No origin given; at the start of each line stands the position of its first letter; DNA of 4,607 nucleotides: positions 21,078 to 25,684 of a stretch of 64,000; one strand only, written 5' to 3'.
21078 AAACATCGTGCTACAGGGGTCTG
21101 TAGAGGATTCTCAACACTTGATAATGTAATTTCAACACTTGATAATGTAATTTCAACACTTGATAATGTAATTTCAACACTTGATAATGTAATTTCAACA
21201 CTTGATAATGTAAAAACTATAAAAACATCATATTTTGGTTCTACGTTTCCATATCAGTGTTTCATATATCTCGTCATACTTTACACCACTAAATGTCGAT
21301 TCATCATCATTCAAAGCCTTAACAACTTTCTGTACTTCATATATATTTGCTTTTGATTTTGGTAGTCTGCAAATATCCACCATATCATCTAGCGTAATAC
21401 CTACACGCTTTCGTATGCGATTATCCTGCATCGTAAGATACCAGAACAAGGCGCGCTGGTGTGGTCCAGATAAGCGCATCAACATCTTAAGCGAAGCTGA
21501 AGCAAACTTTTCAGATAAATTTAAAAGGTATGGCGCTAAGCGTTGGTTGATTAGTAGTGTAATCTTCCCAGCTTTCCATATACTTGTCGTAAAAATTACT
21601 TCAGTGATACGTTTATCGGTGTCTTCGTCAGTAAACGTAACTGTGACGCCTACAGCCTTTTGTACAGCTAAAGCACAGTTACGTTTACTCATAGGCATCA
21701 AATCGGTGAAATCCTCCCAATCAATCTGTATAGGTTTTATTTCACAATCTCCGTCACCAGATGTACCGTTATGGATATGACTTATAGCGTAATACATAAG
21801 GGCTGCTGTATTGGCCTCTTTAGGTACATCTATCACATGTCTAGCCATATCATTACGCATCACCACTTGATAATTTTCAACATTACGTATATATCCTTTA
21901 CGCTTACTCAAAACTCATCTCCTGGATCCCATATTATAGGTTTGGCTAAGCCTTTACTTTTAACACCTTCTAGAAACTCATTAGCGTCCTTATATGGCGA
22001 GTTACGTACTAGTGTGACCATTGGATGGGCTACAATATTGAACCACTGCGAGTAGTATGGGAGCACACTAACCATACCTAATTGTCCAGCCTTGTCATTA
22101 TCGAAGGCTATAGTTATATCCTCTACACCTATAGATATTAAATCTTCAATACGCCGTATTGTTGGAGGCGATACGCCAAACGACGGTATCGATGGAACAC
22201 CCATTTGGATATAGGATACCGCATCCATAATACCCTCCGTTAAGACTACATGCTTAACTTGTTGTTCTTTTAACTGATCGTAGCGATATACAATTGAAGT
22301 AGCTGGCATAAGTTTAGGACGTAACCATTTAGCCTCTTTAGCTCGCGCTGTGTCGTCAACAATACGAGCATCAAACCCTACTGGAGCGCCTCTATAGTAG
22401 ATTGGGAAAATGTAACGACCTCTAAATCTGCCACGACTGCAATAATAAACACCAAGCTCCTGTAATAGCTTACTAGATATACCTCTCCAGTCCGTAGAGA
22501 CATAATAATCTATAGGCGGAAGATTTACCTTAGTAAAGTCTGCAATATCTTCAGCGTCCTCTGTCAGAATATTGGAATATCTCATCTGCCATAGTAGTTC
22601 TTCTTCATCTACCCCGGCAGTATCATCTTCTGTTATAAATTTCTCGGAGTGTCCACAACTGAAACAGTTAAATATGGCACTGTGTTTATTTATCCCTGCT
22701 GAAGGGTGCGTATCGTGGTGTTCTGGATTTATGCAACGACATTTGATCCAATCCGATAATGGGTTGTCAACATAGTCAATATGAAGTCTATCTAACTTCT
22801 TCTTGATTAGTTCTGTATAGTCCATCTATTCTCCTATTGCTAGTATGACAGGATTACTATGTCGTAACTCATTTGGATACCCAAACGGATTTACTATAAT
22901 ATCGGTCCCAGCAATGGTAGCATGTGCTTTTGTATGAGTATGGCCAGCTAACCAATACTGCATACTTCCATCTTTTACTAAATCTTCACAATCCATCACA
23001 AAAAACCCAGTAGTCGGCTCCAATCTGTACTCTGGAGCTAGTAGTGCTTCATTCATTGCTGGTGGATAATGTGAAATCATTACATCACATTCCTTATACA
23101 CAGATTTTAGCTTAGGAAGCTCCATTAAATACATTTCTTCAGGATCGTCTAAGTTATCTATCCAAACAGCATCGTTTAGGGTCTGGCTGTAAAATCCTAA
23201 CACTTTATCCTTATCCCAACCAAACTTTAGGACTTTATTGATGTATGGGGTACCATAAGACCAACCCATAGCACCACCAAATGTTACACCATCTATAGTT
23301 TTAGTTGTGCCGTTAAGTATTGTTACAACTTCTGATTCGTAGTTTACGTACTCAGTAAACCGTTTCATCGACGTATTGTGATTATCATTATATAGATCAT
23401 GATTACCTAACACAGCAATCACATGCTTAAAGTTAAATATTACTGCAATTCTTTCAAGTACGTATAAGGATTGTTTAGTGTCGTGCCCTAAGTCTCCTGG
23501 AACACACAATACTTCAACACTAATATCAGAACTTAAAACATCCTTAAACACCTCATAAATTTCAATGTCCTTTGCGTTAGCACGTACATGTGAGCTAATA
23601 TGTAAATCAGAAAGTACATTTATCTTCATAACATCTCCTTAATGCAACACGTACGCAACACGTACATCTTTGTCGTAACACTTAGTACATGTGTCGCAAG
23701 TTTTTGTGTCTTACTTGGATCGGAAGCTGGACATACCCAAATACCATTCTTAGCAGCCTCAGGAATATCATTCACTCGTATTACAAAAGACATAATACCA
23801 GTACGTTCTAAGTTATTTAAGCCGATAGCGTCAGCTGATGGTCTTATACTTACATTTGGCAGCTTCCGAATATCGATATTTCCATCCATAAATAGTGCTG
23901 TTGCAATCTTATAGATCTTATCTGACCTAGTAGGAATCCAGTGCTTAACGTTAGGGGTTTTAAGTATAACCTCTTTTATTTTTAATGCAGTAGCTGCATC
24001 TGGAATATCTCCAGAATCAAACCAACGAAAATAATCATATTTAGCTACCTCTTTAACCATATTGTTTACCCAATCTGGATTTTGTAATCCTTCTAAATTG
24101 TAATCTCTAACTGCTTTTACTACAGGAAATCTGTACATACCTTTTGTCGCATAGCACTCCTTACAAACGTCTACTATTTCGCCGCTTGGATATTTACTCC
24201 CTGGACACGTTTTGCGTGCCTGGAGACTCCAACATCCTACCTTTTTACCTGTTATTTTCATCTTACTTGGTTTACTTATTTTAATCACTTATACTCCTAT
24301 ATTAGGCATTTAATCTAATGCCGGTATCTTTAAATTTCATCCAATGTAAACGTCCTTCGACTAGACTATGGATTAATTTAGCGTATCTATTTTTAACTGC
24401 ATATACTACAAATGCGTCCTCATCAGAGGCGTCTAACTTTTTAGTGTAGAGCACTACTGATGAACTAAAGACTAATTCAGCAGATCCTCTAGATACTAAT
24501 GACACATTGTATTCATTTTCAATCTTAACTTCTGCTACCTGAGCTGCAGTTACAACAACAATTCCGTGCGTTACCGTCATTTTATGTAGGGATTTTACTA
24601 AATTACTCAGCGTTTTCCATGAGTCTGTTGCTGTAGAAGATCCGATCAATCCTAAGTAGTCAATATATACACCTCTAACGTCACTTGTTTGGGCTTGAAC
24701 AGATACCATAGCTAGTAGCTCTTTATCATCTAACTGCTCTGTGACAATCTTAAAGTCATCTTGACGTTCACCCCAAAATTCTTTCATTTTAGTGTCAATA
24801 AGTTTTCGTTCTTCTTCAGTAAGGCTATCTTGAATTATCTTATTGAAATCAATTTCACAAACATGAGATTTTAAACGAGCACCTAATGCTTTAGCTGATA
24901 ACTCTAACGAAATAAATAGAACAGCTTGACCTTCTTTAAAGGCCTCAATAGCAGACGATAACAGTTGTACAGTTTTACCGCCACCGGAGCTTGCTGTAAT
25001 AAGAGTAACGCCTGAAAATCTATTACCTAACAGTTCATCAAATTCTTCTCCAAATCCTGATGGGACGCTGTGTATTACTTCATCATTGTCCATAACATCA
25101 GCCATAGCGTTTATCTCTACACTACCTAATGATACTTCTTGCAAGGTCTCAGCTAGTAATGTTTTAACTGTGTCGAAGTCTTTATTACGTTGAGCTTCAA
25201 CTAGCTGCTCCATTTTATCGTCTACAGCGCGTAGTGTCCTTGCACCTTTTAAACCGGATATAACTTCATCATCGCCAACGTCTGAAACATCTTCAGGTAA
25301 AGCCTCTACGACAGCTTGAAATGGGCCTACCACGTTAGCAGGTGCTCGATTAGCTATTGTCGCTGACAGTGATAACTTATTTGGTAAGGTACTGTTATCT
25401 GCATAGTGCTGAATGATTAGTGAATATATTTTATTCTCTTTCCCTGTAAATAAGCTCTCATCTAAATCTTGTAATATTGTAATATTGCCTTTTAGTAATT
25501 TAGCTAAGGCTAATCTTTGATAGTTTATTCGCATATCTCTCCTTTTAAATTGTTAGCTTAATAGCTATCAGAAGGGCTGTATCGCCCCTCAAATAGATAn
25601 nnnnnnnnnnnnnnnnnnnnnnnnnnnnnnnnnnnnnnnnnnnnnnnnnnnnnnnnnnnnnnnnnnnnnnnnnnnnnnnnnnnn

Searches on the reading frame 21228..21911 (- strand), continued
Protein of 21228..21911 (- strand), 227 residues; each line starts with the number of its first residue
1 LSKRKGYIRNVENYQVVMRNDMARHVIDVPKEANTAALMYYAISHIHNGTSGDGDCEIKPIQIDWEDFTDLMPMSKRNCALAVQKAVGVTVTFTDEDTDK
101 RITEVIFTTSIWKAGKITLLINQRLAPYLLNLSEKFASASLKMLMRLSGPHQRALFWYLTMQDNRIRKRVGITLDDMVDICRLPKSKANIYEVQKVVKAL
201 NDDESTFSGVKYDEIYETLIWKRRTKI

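Call 88: search_dna_similar(query=P0013, collection=phages, mode=protein, max_rows=25, max_evalue=0.001)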
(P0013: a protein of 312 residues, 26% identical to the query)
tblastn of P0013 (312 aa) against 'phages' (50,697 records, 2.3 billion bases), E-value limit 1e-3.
Records with a match: 25; places in all: 25; records where one place covers at least 80% of the query: 0.
Best place of each record, by identity: <60% 25.
By first word of the organism name: Burkholderia 5; Acinetobacter 4; Bacteriophage 4; Sodalis 3; Clostridioides 2; Listeria 2; Escherichia 2; Dulem 1; Skunavirus 1; Microcystis 1.
By host as written in the record: - 6; Burkholderia cenocepacia C6433 2; Sodalis glossinidius str. 'morsitans' 2; Burkholderia glumae 2; Listeria monocytogenes 2; Escherichia coli C600 2; Acinetobacter baumannii (Acibaumc1) 1; Acinetobacter baumannii (Acibaumc2) 1; and 7 more.
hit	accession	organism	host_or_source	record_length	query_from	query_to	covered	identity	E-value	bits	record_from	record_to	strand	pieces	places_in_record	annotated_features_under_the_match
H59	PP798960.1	Acinetobacter phage AB1I1L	Acinetobacter baumannii (Acibaumc1)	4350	3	237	75%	28.3%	1e-17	89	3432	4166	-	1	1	record has no annotation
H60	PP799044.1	Acinetobacter phage AB2I3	Acinetobacter baumannii (Acibaumc2)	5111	3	237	75%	28.3%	1e-17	89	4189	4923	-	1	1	DNA replication protein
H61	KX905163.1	Clostridioides phage phiSemix9P1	Clostridioides difficile Semix9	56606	6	231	72%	26.7%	2e-10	67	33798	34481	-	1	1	RepB family protein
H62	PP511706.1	Dulem virus 30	Lemur catta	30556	11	244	75%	25.8%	5e-4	48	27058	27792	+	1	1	replication protein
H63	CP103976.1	Clostridioides phage HGP05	Clostridioides difficile HGP05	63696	6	228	71%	25.8%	1e-8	62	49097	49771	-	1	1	record has no annotation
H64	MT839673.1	Bacteriophage sp.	human fecal samples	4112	8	226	70%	26.0%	9e-12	71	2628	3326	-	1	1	record has no annotation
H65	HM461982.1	Burkholderia phage KS14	Burkholderia cenocepacia C6433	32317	4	216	68%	26.2%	1e-15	83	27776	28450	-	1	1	37: gp37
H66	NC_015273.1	Burkholderia phage KS14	Burkholderia cenocepacia C6433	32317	4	216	68%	26.2%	1e-15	83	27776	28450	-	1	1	37: replication initiation protein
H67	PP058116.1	Burkholderia phage vB_BceM_CEP1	Burkholderia sp.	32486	4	216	68%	26.2%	1e-15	83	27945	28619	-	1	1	replication initiation protein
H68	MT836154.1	Bacteriophage sp.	human fecal samples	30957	6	223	70%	25.5%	5e-5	51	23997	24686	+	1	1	record has no annotation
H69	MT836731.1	Bacteriophage sp.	human fecal samples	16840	6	230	72%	24.4%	4e-5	51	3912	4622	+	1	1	record has no annotation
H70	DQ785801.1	Sodalis phage phiSG1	Sodalis glossinidius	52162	5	226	71%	24.3%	1e-7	59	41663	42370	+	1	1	gp45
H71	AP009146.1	Sodalis phage phiSG1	Sodalis glossinidius str. 'morsitans'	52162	5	226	71%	24.3%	1e-7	59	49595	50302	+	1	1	putative replication protein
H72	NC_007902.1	Sodalis phage phiSG1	Sodalis glossinidius str. 'morsitans'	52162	5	226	71%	24.3%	1e-7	59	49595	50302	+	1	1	replication initiation protein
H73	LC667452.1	Burkholderia phage FLC10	Burkholderia glumae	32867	9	219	68%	25.0%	9e-17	87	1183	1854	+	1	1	hypothetical protein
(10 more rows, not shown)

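Call 98: get_annotated_region(hit=H51, flank=2000)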
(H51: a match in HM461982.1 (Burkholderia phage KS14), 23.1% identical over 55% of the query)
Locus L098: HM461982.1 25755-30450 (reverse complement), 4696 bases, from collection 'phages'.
description: Burkholderia phage KS14, complete genome.
organism: Burkholderia phage KS14 (NCBI taxid 910475)
taxonomy: Viruses; Duplodnaviria; Heunggongvirae; Uroviricota; Caudoviricetes; Peduoviridae; Kisquattuordecimvirus; Kisquattuordecimvirus KS14
host: Burkholderia cenocepacia C6433; source: -; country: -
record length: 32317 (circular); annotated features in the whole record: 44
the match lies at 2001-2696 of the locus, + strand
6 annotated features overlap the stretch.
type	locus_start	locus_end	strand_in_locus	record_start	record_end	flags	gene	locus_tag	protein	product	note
CDS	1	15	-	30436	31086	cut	40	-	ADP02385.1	gp40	DNA partitioning protein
CDS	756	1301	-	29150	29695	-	39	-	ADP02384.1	gp39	hypothetical protein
CDS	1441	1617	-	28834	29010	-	38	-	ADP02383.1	gp38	hypothetical protein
CDS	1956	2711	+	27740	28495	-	37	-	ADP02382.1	gp37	replication initiation protein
CDS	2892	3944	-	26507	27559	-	36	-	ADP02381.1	gp36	portal vertex protein (Q)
CDS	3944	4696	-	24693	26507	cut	35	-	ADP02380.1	gp35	terminase ATPase subunit (P)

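Call 99: get_annotated_region(hit=H50, flank=2500)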
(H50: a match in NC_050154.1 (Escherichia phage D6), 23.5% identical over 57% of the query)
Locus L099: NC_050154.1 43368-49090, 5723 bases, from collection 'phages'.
description: Escherichia phage D6, complete genome.
organism: Escherichia phage D6 (NCBI taxid 2014434)
taxonomy: Viruses; Duplodnaviria; Heunggongvirae; Uroviricota; Caudoviricetes
host: Escherichia coli C600; source: -; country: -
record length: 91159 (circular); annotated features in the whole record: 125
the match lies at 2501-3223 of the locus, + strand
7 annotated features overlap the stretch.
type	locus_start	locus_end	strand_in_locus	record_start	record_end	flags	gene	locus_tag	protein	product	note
CDS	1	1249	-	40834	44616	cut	-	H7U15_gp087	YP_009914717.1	tail injection transglycosylase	similar to P1 gene sit; orf40 protein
CDS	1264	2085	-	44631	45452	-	-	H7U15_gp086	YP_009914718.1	PmgB-like head morphogenesis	similar to P1 gene pmgB; orf41 protein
CDS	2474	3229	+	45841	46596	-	-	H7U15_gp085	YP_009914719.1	replication initiation protein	similar to P1 gene repA?; orf42 protein; pfam01051; putative plasmid replcation inititiation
CDS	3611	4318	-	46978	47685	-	-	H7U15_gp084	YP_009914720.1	tail tube protein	similar to P1 gene tub; orf43 protein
CDS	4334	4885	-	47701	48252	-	-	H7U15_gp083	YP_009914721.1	PmgC-like head morphogenesis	similar to P1 gene pmgC; orf44 protein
CDS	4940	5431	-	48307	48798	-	-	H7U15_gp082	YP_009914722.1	tail tube protein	similar to P1 gene bplB; orf45 protein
CDS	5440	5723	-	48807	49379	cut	-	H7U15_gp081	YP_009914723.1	PmgG-like head morphogenesis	similar to P1 gene pmgG; orf46 protein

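Call 102: search_solved_structures(query=A1, max_evalue=0.01)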
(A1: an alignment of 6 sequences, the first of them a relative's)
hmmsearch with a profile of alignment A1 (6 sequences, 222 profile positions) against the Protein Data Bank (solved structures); distinct sequences matched with E-value up to 0.01: 7.
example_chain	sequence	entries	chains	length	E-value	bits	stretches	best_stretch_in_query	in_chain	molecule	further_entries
36ot_C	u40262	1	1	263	6.4e-05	26.1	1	7-153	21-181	Replication initiation protein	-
2z9o_A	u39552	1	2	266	6.5e-05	26.1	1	7-152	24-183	Replication initiation protein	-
1rep_C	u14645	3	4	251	6.8e-05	26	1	7-151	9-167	PROTEIN (REPLICATION INITIATION PROTEIN) | Replication initiation protein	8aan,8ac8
36ow_C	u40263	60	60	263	7.8e-05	25.8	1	7-152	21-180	Replication initiation protein | RepB family plasmid replication initiator protein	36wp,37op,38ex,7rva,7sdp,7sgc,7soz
36nq_C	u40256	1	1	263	0.00013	25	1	7-152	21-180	Replication initiation protein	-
38ep_C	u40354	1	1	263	0.00079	22.5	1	107-153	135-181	Replication initiation protein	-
7uxy_C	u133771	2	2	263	0.00097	22.2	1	107-151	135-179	Replication initiation protein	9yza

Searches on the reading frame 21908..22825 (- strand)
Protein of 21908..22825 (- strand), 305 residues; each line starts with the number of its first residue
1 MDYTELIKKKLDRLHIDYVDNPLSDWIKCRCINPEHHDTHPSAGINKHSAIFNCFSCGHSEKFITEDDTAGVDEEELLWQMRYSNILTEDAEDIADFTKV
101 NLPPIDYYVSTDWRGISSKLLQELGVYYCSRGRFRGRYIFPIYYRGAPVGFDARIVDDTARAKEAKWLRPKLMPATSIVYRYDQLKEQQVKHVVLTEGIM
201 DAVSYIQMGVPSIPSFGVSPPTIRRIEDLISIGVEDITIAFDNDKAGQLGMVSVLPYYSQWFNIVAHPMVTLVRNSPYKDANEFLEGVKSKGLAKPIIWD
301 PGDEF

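Call 6: search_protein_families(library=pfam, proteins=[window:21908-22825:-], max_evalue=0.1)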
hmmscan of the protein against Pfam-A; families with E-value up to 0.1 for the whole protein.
window:21908-22825:- (305 aa): 4 families
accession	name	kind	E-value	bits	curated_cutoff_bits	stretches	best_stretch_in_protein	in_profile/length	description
PF13155.12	Toprim_2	-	1.9e-08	35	22.1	1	194-285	1-88/88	Toprim-like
PF01807.25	Zn_ribbon_DnaG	-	0.0012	19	24.9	1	33-62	36-65/98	CHC2 zinc finger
PF08275.17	DNAG_N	-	0.0086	16.6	26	1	125-163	61-105/128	DNA primase catalytic core, N-terminal domain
PF13662.12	Toprim_4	-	0.026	15.2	25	1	192-249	2-65/85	Toprim domain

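Call 7: search_protein_families(library=phrogs, proteins=[window:21908-22825:-], max_evalue=0.01)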
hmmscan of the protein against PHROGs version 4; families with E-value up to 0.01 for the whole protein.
window:21908-22825:- (305 aa): 5 families
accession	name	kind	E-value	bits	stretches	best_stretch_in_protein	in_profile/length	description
phrog_47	-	DNA, RNA and nucleotide metabolism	2.4e-29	103.5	1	12-283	36-320/947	DNA primase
phrog_239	-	DNA, RNA and nucleotide metabolism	9e-20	72.2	1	28-300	42-311/801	DNA primase/helicase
phrog_6444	-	DNA, RNA and nucleotide metabolism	3.8e-14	53.4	1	132-253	198-321/577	DNA primase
phrog_360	-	DNA, RNA and nucleotide metabolism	9.9e-10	39.6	1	4-60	5-61/133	DNA primase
phrog_849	-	DNA, RNA and nucleotide metabolism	3.1e-08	34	1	132-248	179-300/435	DNA primase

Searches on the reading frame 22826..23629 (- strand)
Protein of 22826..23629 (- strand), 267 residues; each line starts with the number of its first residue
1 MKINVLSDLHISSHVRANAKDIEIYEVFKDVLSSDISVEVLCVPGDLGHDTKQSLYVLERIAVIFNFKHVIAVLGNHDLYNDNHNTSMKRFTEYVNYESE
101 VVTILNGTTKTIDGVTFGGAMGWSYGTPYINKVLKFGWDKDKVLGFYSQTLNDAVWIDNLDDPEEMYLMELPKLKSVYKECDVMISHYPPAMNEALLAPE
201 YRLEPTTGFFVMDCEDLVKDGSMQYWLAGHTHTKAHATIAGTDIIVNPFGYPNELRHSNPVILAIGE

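Call 6: search_protein_families(library=pfam, proteins=[window:22826-23629:-], max_evalue=0.1)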
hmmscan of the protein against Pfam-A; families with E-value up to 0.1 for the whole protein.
window:22826-23629:- (267 aa): 2 families
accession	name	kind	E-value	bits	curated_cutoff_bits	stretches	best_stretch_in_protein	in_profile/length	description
PF00149.33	Metallophos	-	2.3e-14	54.7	21.5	1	1-233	1-190/191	Calcineurin-like phosphoesterase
PF12850.12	Metallophos_2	-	1.5e-08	35.3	27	1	1-102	1-77/154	Calcineurin-like phosphoesterase superfamily domain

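Call 7: search_protein_families(library=phrogs, proteins=[window:22826-23629:-], max_evalue=0.01)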
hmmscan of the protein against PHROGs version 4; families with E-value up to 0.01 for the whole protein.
window:22826-23629:- (267 aa): 2 families
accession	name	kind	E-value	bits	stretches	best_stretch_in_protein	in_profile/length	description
phrog_1649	-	other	1.4e-30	107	1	1-259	36-279/308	metallo-phosphoesterase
phrog_547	-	other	1.5e-05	25.2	0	39-99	74-133/245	phosphoesterase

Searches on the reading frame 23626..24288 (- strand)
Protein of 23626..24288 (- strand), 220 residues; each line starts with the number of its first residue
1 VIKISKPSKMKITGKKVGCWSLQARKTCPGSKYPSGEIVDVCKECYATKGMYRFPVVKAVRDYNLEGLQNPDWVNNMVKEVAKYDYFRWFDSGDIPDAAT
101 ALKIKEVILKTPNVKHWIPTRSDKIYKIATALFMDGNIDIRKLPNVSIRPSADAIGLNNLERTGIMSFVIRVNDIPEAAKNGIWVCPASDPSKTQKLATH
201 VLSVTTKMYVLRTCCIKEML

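Call 6: search_protein_families(library=pfam, proteins=[window:23626-24288:-], max_evalue=0.1)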
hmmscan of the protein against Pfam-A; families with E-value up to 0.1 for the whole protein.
window:23626-24288:- (220 aa): 2 families
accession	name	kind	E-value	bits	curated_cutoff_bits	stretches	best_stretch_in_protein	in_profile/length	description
PF17338.8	GP88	-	4.1e-25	89.4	24.4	1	16-200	22-210/230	Gene product 88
PF23872.1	DUF7227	-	0.0031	17.6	27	1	22-122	21-115/223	Domain of unknown function (DUF7227)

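Call 7: search_protein_families(library=phrogs, proteins=[window:23626-24288:-], max_evalue=0.01)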
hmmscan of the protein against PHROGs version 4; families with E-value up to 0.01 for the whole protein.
window:23626-24288:- (220 aa): 1 family
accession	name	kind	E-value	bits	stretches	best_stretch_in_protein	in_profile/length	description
phrog_1392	-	unknown function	6.4e-19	69.4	1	17-180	71-230/296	-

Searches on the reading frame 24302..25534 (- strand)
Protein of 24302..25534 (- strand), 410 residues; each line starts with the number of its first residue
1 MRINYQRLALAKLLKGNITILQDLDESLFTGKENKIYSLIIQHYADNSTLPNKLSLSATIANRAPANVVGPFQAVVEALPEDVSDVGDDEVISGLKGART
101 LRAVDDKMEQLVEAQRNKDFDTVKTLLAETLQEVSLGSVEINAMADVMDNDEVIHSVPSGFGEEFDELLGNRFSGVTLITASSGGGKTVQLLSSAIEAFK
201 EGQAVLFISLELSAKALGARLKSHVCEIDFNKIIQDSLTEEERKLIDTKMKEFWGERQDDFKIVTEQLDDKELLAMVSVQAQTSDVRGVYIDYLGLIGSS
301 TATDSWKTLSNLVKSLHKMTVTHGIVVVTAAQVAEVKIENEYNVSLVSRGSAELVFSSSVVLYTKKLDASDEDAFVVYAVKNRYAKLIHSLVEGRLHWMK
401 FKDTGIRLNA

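Call 6: search_protein_families(library=pfam, proteins=[window:24302-25534:-], max_evalue=0.1)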
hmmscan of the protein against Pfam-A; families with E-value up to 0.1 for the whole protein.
window:24302-25534:- (410 aa): 4 families
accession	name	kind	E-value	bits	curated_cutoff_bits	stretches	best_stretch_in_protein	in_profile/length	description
PF03796.21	DnaB_C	-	1.6e-14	54.3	27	1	157-334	2-179/255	DnaB-like helicase C terminal domain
PF25199.1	nSTAND_NTPase5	-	0.015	15.6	34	1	171-209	38-77/145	Novel STAND NTPase 5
PF13481.12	AAA_25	-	0.025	14.6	27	1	175-332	34-189/195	AAA domain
PF00270.35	DEAD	-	0.034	14.3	26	0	177-256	17-101/167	DEAD/DEAH box helicase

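Call 7: search_protein_families(library=phrogs, proteins=[window:24302-25534:-], max_evalue=0.01)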
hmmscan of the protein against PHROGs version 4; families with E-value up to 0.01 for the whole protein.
window:24302-25534:- (410 aa): 4 families
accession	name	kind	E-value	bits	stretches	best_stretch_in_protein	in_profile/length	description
phrog_19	-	DNA, RNA and nucleotide metabolism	1.4e-39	137.5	1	1-387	159-563/621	DnaB-like replicative helicase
phrog_239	-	DNA, RNA and nucleotide metabolism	1.4e-14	55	1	156-387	340-579/801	DNA primase/helicase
phrog_243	-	DNA, RNA and nucleotide metabolism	6e-12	46.1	1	174-387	35-246/273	DnaB-like replicative helicase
phrog_19720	-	unknown function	0.0094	16.6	1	177-224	3-50/213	-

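Call 20: search_dna_similar(query=window:24302-25534:-, collection=phages, mode=protein, max_rows=25, max_evalue=0.00001)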
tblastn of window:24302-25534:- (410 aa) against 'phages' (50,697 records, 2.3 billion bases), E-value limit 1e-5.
Records with a match: 25; places in all: 25; records where one place covers at least 80% of the query: 0.
Best place of each record, by identity: <60% 25.
By first word of the organism name: Pseudomonas 10; Burkholderia 5; Bacillus 2; Vibrio 2; Ralstonia 2; Pelagibacter 1; Pseudanabaena 1; Bacteriophage 1; Sphingopyxis 1.
By host as written in the record: Pseudomonas putida KT2440 and Paw85 9; Burkholderia cenocepacia 4; - 3; Bacillus cereus 2; Vibrio coralliilyticus RE98 2; Burkholderia 1; Candidatus Pelagibacter ubique HTCC1062 1; Pseudanabaena sp. 1; and 2 more.
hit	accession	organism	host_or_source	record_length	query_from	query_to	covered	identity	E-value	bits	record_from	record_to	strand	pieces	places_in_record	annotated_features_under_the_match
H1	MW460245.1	Burkholderia phage BCSR5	Burkholderia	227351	3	309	75%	26.5%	3e-11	71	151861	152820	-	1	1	DNA helicase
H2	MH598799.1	Pelagibacter phage HTVC025P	Candidatus Pelagibacter ubique HTCC1062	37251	106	396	71%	25.2%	1e-6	57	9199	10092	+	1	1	DNA primase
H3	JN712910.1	Bacillus phage BCD7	Bacillus cereus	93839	16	337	79%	21.8%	8e-7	57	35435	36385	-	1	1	putative replicative DNA helicase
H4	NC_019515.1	Bacillus phage BCD7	Bacillus cereus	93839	16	337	79%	21.8%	8e-7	57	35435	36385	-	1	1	putative replicative DNA helicase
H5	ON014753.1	Pseudanabaena phage Pam1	Pseudanabaena sp.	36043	71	334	64%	25.5%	7e-7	58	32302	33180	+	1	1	DNA replicative helicase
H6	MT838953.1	Bacteriophage sp.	human fecal samples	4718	140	396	63%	25.0%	1e-6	57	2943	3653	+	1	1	record has no annotation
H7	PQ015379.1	Pseudomonas phage HRDY3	Pseudomonas sp.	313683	90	346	63%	22.6%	1e-7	60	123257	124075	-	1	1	DNA helicase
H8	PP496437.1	Pseudomonas phage vB_PpuM-Aura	Pseudomonas putida KT2440 and Paw85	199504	144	335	47%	28.1%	1e-10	69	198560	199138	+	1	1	DnaB-like replicative helicase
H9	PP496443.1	Pseudomonas phage vB_PpuM-Lauda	Pseudomonas putida KT2440 and Paw85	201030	144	335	47%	28.1%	1e-10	69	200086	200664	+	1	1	DnaB-like replicative helicase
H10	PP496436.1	Pseudomonas phage vB_PpuM-Illi-2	Pseudomonas putida KT2440 and Paw85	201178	144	335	47%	28.1%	1e-10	69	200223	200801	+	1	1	DnaB-like replicative helicase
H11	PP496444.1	Pseudomonas phage vB_PpuM-Peetri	Pseudomonas putida KT2440 and Paw85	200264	144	335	47%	28.1%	1e-10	69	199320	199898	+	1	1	DnaB-like replicative helicase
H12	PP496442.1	Pseudomonas phage vB_PpuM-Voja-6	Pseudomonas putida KT2440 and Paw85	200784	144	335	47%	28.1%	2e-10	69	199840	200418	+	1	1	DnaB-like replicative helicase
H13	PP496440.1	Pseudomonas phage vB_PpuM-KoPa-5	Pseudomonas putida KT2440 and Paw85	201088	144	335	47%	28.1%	2e-10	69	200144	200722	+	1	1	DnaB-like replicative helicase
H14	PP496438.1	Pseudomonas phage vB_PpuM-SKa-4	Pseudomonas putida KT2440 and Paw85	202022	144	335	47%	28.1%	2e-10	69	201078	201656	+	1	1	DnaB-like replicative helicase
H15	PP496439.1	Pseudomonas phage vB_PpuM-Amme-1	Pseudomonas putida KT2440 and Paw85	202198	144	335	47%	28.1%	2e-10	69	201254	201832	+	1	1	DnaB-like replicative helicase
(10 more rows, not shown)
